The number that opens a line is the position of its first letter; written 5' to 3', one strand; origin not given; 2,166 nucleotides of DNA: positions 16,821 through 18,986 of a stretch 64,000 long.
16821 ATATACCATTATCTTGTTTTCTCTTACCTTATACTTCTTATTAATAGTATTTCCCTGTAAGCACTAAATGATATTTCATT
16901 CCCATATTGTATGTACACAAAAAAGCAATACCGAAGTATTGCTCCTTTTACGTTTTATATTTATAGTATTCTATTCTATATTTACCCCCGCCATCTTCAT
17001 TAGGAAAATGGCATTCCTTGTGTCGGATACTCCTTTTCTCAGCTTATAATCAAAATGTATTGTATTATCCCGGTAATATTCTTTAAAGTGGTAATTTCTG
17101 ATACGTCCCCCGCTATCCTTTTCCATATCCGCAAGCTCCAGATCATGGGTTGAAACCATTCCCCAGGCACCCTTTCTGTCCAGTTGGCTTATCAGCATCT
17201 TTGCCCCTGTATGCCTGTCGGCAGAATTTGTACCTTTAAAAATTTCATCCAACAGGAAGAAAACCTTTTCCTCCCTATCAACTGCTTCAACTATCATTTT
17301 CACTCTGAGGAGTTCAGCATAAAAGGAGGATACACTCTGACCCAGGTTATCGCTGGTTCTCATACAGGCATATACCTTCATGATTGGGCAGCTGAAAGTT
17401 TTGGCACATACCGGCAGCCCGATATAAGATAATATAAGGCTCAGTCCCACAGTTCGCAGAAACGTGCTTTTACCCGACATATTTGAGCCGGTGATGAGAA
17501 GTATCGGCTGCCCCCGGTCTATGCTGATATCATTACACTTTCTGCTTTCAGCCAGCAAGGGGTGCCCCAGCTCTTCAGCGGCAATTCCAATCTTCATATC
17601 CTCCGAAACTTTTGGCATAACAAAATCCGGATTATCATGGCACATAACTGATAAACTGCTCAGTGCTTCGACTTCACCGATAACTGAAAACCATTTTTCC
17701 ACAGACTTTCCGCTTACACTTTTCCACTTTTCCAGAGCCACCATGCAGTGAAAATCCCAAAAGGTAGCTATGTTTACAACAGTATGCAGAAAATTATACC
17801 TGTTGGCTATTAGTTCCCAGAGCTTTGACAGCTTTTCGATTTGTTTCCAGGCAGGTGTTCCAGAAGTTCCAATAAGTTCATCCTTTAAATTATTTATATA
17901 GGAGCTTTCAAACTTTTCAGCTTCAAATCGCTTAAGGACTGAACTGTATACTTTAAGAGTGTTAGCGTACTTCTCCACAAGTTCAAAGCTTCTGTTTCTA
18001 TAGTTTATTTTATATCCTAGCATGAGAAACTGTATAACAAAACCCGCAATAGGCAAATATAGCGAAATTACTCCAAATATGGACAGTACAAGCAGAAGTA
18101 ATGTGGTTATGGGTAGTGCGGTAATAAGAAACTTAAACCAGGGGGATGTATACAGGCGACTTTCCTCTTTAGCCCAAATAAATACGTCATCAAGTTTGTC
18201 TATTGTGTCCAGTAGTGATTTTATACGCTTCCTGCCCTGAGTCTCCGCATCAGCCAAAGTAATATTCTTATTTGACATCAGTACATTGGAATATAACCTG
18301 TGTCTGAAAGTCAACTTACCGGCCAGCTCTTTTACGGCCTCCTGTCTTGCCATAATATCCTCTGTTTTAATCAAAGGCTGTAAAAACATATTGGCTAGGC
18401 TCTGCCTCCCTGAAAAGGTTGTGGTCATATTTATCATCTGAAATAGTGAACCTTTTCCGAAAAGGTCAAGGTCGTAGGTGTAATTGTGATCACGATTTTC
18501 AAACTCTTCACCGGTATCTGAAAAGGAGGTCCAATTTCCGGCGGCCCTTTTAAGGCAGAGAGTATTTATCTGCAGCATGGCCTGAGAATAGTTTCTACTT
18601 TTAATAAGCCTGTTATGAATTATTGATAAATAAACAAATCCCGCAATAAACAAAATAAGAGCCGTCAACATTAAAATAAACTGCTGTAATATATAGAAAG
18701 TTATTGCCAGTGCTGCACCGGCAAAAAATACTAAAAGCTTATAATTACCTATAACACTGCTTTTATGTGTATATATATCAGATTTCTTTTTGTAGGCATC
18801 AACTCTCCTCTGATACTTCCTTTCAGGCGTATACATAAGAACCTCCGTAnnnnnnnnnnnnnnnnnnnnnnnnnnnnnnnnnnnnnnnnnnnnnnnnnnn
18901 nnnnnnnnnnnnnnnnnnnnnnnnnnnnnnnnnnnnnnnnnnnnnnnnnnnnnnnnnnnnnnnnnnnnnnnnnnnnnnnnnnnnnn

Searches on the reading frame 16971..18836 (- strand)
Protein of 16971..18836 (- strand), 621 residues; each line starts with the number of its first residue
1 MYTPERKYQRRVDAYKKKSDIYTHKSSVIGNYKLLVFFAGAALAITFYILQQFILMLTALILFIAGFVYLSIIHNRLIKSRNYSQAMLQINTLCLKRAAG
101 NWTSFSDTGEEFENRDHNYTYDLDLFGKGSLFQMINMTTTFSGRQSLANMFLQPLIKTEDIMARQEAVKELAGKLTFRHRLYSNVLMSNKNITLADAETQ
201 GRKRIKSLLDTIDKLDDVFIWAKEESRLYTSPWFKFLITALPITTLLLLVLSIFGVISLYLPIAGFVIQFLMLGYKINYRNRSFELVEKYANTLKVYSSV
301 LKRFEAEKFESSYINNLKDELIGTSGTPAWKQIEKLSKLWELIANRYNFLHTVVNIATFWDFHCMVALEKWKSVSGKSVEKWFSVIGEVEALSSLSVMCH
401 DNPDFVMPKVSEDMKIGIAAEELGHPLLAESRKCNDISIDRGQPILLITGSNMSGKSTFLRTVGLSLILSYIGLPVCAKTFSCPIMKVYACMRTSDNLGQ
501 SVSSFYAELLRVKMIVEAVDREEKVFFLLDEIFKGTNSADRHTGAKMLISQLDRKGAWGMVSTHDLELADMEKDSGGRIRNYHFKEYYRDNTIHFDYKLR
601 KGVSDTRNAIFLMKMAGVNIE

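Call 16: search_protein_families(library=pfam, proteins=[window:16971-18836:-], max_evalue=0.01)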
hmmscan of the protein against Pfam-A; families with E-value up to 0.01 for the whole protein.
window:16971-18836:- (621 aa): 3 families
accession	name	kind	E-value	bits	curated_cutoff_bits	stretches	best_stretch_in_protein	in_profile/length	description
PF00488.27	MutS_V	-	8.8e-27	94.7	30.2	1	447-618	2-172/188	MutS domain V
PF05192.23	MutS_III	-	5.1e-10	40.4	34.1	1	128-184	18-74/194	MutS domain III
PF01580.24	FtsK_SpoIIIE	-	0.0094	15.9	24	0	423-470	27-66/221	FtsK/SpoIIIE family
